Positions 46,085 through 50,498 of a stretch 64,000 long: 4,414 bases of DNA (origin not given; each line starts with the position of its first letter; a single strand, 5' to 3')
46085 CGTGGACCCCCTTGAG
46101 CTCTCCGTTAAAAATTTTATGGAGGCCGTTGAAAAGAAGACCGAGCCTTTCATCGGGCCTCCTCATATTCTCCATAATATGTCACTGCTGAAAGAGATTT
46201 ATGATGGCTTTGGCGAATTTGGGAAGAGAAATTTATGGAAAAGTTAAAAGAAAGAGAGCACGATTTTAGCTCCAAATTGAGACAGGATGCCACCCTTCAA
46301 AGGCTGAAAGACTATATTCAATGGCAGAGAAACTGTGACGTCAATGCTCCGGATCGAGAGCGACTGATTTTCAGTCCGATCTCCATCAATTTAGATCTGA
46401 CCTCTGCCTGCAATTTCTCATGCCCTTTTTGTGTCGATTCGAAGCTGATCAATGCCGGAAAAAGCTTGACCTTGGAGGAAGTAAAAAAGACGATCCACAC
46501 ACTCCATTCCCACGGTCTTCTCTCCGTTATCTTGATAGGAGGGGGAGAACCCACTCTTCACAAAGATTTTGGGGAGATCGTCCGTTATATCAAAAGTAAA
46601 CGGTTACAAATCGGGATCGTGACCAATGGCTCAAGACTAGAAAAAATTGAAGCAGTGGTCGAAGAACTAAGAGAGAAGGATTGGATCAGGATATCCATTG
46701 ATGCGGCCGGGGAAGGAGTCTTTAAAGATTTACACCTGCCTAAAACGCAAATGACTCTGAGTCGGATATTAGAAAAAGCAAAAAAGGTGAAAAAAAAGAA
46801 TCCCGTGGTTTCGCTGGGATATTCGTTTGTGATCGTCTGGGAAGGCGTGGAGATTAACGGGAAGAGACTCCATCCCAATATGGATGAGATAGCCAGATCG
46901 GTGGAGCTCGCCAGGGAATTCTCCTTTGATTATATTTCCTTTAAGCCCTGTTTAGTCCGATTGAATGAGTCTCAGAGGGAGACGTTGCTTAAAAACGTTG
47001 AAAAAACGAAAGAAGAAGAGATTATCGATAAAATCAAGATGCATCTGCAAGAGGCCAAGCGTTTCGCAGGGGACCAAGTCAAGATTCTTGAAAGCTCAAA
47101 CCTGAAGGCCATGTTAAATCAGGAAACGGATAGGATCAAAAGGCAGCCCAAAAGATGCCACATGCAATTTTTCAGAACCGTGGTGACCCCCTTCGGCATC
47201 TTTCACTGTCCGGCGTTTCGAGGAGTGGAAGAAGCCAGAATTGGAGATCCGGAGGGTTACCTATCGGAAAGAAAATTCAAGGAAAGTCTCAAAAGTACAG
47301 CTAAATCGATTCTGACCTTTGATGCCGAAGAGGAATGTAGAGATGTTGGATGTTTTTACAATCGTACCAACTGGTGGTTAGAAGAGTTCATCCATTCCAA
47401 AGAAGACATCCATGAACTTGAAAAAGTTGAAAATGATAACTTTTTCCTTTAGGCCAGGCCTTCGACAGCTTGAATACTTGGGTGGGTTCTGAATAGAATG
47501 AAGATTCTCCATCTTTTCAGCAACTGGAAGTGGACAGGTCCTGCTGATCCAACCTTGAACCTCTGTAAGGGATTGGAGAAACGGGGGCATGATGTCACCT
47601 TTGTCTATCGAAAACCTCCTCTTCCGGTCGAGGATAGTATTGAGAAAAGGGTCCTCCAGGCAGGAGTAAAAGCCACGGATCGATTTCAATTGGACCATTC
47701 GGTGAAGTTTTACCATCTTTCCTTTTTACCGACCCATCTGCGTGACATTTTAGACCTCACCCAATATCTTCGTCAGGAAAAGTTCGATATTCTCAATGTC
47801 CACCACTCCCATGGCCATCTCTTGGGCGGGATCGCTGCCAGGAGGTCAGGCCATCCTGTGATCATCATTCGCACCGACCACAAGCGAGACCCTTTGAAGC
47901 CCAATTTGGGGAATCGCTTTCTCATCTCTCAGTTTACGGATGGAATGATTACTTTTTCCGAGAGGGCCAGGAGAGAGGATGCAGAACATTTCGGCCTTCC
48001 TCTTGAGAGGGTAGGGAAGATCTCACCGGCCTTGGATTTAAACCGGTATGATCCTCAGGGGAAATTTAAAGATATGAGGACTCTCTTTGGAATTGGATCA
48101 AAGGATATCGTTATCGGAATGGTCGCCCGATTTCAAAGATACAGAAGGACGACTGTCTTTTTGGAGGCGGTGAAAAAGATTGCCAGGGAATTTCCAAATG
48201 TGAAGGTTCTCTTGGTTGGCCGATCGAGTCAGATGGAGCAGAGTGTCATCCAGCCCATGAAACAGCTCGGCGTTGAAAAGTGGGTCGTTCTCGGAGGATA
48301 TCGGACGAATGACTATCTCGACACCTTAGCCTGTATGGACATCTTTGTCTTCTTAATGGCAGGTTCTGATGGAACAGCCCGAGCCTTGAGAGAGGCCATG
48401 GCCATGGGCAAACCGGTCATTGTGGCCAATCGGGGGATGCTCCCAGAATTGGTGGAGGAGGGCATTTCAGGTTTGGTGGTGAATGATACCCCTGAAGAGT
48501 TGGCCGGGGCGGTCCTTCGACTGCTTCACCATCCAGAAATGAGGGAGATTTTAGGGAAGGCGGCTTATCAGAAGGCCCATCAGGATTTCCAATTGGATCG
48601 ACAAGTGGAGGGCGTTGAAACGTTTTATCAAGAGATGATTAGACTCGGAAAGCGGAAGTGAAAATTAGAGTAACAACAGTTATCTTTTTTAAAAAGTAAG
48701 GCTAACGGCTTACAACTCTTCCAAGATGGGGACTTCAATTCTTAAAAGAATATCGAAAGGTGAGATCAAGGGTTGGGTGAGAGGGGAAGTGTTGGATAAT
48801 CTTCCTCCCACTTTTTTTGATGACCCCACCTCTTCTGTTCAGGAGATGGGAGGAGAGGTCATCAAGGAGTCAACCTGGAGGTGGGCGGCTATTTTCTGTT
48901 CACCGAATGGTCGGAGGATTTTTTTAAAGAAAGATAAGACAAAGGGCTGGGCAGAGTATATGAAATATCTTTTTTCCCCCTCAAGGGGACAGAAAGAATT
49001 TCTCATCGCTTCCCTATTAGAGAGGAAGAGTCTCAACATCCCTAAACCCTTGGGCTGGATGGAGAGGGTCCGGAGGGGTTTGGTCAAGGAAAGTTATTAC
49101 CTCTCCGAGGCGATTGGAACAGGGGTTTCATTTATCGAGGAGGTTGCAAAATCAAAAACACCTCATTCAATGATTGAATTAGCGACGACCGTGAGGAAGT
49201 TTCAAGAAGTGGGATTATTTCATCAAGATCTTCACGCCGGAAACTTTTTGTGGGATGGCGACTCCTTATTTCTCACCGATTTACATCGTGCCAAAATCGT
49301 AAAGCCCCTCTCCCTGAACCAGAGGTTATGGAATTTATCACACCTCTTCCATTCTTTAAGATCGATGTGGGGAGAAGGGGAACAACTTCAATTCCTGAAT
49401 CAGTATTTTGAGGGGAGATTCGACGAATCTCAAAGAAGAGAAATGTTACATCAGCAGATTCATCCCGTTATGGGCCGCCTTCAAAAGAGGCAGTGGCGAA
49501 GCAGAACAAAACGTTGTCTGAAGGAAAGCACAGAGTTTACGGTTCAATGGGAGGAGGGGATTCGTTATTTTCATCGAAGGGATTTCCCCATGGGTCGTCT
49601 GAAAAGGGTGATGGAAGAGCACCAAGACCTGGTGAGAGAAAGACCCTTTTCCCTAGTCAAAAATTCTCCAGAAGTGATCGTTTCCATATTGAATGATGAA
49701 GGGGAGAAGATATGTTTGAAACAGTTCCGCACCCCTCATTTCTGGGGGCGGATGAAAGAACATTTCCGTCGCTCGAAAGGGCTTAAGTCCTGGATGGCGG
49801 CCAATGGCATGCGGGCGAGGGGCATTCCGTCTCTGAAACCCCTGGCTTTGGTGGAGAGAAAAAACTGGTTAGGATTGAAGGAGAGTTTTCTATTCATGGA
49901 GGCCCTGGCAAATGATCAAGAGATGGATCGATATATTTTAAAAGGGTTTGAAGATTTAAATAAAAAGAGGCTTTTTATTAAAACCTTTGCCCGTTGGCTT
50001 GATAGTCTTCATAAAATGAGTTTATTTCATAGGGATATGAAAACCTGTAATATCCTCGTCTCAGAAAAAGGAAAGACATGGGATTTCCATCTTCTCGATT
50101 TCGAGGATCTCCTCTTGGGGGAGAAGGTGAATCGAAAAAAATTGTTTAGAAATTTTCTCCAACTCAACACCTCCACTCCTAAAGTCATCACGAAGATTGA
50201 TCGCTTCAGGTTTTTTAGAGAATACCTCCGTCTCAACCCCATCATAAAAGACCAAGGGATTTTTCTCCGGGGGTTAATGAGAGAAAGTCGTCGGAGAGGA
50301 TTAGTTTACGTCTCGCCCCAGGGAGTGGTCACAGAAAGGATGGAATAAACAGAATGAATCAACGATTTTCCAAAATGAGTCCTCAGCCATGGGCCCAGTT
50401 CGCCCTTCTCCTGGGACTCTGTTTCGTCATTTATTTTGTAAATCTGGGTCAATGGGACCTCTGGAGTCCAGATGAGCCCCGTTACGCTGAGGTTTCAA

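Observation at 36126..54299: Expanded Arn-like envelope glycosylation supercluster: four ArnT/PMT-like GT-C paralogs, two GT2+LAB_N modules, a Gfo/Idh/MocA+DegT aminosugar pair, an oxidoreductase+radical SAM pair, GT4, Kdo/WaaP-family kinases, ICMT-like methyltransferase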

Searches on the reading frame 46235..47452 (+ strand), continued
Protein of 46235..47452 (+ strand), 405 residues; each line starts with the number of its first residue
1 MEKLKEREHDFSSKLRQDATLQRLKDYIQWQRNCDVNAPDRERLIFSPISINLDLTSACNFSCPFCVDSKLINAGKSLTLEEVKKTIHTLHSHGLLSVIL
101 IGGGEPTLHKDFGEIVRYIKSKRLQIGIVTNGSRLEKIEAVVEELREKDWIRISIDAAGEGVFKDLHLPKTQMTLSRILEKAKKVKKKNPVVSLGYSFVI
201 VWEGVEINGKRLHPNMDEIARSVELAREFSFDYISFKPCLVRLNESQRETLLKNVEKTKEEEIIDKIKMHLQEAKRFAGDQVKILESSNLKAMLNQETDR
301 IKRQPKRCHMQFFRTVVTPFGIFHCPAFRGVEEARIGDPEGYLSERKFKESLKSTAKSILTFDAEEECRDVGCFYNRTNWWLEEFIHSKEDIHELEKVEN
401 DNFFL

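Call 95: list_cluster_members(proteins=[window:46235-47452:+, window:48726-50348:+, window:53117-53674:+, window:47498-48661:+, window:38678-39655:+, window:39677-40792:+, window:36165-37766:+])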
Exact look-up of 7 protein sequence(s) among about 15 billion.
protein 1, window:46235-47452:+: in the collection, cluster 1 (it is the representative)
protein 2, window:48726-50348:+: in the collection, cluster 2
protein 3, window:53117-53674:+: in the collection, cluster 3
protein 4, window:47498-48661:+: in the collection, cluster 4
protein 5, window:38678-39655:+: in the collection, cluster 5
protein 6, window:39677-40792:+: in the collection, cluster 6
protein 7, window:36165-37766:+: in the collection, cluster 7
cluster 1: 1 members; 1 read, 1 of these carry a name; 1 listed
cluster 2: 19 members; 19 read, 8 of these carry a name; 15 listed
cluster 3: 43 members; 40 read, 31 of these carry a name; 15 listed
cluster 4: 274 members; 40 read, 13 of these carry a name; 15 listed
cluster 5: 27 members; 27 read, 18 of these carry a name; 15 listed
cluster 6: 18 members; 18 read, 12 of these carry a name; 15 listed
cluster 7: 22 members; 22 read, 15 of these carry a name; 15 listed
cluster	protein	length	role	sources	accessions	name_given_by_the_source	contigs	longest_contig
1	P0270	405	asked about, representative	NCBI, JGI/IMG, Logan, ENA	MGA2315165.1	MAG: radical SAM protein [Thermodesulfobacteriota bacterium] | MoaA/NifB/PqqE/SkfB family radical SAM enzyme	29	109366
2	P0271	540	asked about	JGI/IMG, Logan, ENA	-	tRNA A-37 threonylcarbamoyl transferase component Bud32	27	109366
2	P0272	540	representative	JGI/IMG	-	-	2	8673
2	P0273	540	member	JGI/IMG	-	tRNA A-37 threonylcarbamoyl transferase component Bud32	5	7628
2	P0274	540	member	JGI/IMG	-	tRNA A-37 threonylcarbamoyl transferase component Bud32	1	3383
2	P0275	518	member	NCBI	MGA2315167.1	MAG: lipopolysaccharide kinase InaA family protein [Thermodesulfobacteriota bacterium]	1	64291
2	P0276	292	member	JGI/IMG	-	serine/threonine protein kinase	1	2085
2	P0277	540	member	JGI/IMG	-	tRNA A-37 threonylcarbamoyl transferase component Bud32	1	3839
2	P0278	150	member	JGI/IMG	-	serine/threonine protein kinase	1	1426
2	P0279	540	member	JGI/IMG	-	tRNA A-37 threonylcarbamoyl transferase component Bud32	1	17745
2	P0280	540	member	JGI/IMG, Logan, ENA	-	-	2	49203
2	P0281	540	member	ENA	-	-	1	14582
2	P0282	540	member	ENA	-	-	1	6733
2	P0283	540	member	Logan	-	-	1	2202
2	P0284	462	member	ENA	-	-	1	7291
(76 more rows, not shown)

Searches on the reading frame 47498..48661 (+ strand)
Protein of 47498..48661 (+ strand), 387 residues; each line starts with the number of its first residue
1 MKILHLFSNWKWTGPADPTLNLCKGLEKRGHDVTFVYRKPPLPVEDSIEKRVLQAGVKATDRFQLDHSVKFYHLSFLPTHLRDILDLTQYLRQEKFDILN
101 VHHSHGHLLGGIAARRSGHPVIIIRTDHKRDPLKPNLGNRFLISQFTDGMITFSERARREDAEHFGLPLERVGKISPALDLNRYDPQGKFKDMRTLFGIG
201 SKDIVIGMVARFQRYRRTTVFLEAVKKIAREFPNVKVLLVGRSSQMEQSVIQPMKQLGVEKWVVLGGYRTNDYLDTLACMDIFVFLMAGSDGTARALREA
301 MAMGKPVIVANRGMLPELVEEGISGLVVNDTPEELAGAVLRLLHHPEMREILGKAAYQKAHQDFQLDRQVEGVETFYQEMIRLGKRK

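Call 4: search_protein_families(library=pfam, proteins=[window:47498-48661:+], max_evalue=0.01)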
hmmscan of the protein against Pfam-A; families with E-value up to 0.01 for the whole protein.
window:47498-48661:+ (387 aa): 6 families
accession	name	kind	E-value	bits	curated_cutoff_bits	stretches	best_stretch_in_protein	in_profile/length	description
PF00534.26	Glycos_transf_1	-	9e-27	94.1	26.4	1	198-358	10-171/172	Glycosyl transferases group 1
PF13692.12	Glyco_trans_1_4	-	4.5e-25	89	27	1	205-344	3-141/142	Glycosyl transferases group 1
PF13439.12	Glyco_transf_4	-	2.1e-18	67.4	28.5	1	20-183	9-170/170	Glycosyltransferase Family 4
PF13579.12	Glyco_trans_4_4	-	1.6e-10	42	29.7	1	14-171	2-151/158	Glycosyl transferase 4-like domain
PF13524.12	Glyco_trans_1_2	-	1.1e-08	35.6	25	1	269-371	36-140/144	Glycosyl transferase-like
PF13477.12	Glyco_trans_4_2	-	1.4e-06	28.9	23.4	1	19-123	13-104/139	Glycosyl transferase 4-like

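Call 10: search_protein_families(library=ncbifam, proteins=[window:47498-48661:+], max_evalue=0.001)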
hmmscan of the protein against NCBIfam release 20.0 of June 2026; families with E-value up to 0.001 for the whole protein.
window:47498-48661:+ (387 aa): 28 families (the best 25 are shown)
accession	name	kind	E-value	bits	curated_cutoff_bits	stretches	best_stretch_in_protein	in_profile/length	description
TIGR03088.1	stp2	hypoth_equivalog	1.5e-26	93.3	409.05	1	67-380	52-373/374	TIGR03088 family PEP-CTERM/XrtA system glycosyltransferase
TIGR03999.1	thiol_BshA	equivalog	1.6e-25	89.8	273.7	1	22-381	21-374/375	N-acetyl-alpha-D-glucosaminyl L-malate synthase BshA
TIGR03449.1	mycothiol_MshA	equivalog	3.3e-22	79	462.5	1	131-381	150-404/406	D-inositol-3-phosphate glycosyltransferase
NF041876.1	EPS_EpsE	equivalog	3.3e-18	66.1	400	1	205-370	216-386/389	exopolysaccharide biosynthesis GT4 family glycosyltransferase EpsE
TIGR04063.1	stp3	hypoth_equivalog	6.9e-17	61.4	442.05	1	159-381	169-396/397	TIGR04063 family PEP-CTERM/XrtA system glycosyltransferase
NF053787.1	GlcN_PG_synth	equivalog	1.2e-14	53.9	480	1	178-381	172-360/361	N-acetylglucosaminyl phosphatidylglycerol synthase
NF041010.1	glycosy_Agl16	equivalog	3.4e-14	52.5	575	1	207-379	183-350/352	glycosylation protein Agl16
NF011726.0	PRK15179.1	equivalog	2.5e-13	49.2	733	1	65-371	370-685/694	Vi polysaccharide biosynthesis protein TviE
NF038298.1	EPS_HpsO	equivalog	4.8e-13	48.6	575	1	180-380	179-387/388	hormogonium polysaccharide biosynthesis glycosyltransferase HpsO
TIGR02149.1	glgA_Coryne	subfamily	1.3e-11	44.2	302.4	1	91-380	79-390/391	glycogen synthase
NF038229.1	Glyco4_Geo_Pelo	equivalog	2.2e-11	43.4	400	1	217-381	175-337/338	GPMC system family 4 glycosyltransferase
NF038295.1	EPS_HpsP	equivalog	1.2e-10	40.9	550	1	188-380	192-387/388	hormogonium polysaccharide biosynthesis glycosyltransferase HpsP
NF049988.1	MGlcDAGSynMgs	equivalog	3.6e-10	39.8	400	1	189-386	199-393/398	alpha-monoglucosyldiacylglycerol synthase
NF047684.1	TeichurnBiosyTuaC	equivalog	1e-09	37.9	550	1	179-381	194-390/391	teichuronic acid biosynthesis protein TuaC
TIGR03087.1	stp1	hypoth_equivalog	1.4e-09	37.6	316.65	1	179-377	205-394/397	TIGR03087 family PEP-CTERM/XrtA system glycosyltransferase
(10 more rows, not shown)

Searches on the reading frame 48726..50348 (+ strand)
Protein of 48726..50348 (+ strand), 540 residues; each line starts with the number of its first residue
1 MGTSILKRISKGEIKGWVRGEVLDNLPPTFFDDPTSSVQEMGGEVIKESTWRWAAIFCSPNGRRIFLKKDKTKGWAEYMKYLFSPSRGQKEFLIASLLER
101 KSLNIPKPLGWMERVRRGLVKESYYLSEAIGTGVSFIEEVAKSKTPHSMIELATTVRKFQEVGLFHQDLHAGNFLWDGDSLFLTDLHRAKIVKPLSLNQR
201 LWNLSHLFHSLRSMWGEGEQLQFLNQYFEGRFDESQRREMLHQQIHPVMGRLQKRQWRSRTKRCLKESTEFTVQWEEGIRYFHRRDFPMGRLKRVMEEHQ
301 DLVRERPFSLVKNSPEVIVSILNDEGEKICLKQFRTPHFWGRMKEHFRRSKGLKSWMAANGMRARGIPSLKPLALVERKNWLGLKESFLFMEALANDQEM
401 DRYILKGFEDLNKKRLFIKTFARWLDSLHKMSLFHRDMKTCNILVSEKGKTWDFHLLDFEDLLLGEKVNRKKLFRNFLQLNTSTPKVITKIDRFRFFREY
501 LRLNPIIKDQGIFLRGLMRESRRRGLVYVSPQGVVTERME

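Call 4: search_protein_families(library=pfam, proteins=[window:48726-50348:+], max_evalue=0.01)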
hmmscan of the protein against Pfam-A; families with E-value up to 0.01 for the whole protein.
window:48726-50348:+ (540 aa): 7 families
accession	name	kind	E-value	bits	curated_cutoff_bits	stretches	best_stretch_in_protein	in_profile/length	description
PF06293.20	Kdo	-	7.2e-22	78.3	21.3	2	356-500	62-207/207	Lipopolysaccharide kinase (Kdo/WaaP) family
PF00069.31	Pkinase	-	1.1e-08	35.3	31.7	1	386-459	72-142/263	Protein kinase domain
PF01163.29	RIO1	-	3.8e-06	27.1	22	0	88-187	55-149/187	RIO domain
PF03109.22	ABC1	-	7.4e-05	22.4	22.9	0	410-480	165-232/244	ABC1 atypical kinase-like domain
PF01636.29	APH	-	9.9e-05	22.6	23.2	0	160-181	166-187/239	Phosphotransferase enzyme family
PF07714.23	PK_Tyr_Ser-Thr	-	0.0063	16.3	23.1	0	398-449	86-139/258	Protein tyrosine and serine/threonine kinase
PF25423.1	DUF7893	-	0.0096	16.6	27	0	322-360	16-52/90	Domain of unknown function (DUF7893)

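Call 10: search_protein_families(library=ncbifam, proteins=[window:48726-50348:+], max_evalue=0.001)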
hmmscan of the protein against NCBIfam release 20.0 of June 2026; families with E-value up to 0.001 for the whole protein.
window:48726-50348:+ (540 aa): 8 families
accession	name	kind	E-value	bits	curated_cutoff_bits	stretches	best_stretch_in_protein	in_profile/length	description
NF011703.0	PRK15123.1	equivalog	9.8e-22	77.1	170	2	33-260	17-265/268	lipopolysaccharide core heptose(I) kinase RfaP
NF002475.0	PRK01723.1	equivalog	4.6e-21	74.9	142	2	44-229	38-229/241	3-deoxy-D-manno-octulosonic acid kinase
TIGR03724.2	arch_bud32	equivalog_domain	1.2e-06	28.2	125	0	139-230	82-168/193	KEOPS complex kinase/ATPase Bud32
NF007174.0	PRK09605.1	equivalog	4.3e-06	25.5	447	0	144-250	428-530/535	bifunctional N(6)-L-threonylcarbamoyladenine synthase/serine/threonine protein kinase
NF011464.0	PRK14879.1-7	equivalog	1.6e-05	24.7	246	0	417-473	108-165/221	Kae1-associated kinase Bud32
NF011462.0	PRK14879.1-3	equivalog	3.2e-05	23.8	174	0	152-236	91-171/192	Kae1-associated kinase Bud32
NF011461.0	PRK14879.1-2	equivalog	7.5e-05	22.6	372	0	62-254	23-202/225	Kae1-associated kinase Bud32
TIGR01982.1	UbiB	equivalog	0.00078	18.1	487.55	0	160-179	273-292/436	2-polyprenylphenol 6-hydroxylase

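Call 58: search_solved_structures(query=window:48726-50348:+, max_evalue=0.01, show_alignments=1)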
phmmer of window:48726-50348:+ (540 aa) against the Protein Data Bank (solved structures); distinct sequences matched with E-value up to 0.01: 5.
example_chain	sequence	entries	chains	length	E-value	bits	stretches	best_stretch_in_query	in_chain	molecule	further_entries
6dfl_A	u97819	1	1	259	2.6e-07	32.9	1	354-521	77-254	Lipopolysaccharide core heptose(I) kinase RfaP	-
3ggf_A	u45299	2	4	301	0.0051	18.7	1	387-459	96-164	Serine/threonine-protein kinase MST4 | Serine/threonine-protein kinase 26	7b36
5dbx_A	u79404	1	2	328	0.0062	18.5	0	417-492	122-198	STE20/SPS1-related proline-alanine-rich protein kinase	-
5d9h_A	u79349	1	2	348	0.0085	18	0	417-492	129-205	STE20/SPS1-related proline-alanine-rich protein kinase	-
6bxi_A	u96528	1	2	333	0.0091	17.9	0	388-485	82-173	Serine/threonine-protein kinase 38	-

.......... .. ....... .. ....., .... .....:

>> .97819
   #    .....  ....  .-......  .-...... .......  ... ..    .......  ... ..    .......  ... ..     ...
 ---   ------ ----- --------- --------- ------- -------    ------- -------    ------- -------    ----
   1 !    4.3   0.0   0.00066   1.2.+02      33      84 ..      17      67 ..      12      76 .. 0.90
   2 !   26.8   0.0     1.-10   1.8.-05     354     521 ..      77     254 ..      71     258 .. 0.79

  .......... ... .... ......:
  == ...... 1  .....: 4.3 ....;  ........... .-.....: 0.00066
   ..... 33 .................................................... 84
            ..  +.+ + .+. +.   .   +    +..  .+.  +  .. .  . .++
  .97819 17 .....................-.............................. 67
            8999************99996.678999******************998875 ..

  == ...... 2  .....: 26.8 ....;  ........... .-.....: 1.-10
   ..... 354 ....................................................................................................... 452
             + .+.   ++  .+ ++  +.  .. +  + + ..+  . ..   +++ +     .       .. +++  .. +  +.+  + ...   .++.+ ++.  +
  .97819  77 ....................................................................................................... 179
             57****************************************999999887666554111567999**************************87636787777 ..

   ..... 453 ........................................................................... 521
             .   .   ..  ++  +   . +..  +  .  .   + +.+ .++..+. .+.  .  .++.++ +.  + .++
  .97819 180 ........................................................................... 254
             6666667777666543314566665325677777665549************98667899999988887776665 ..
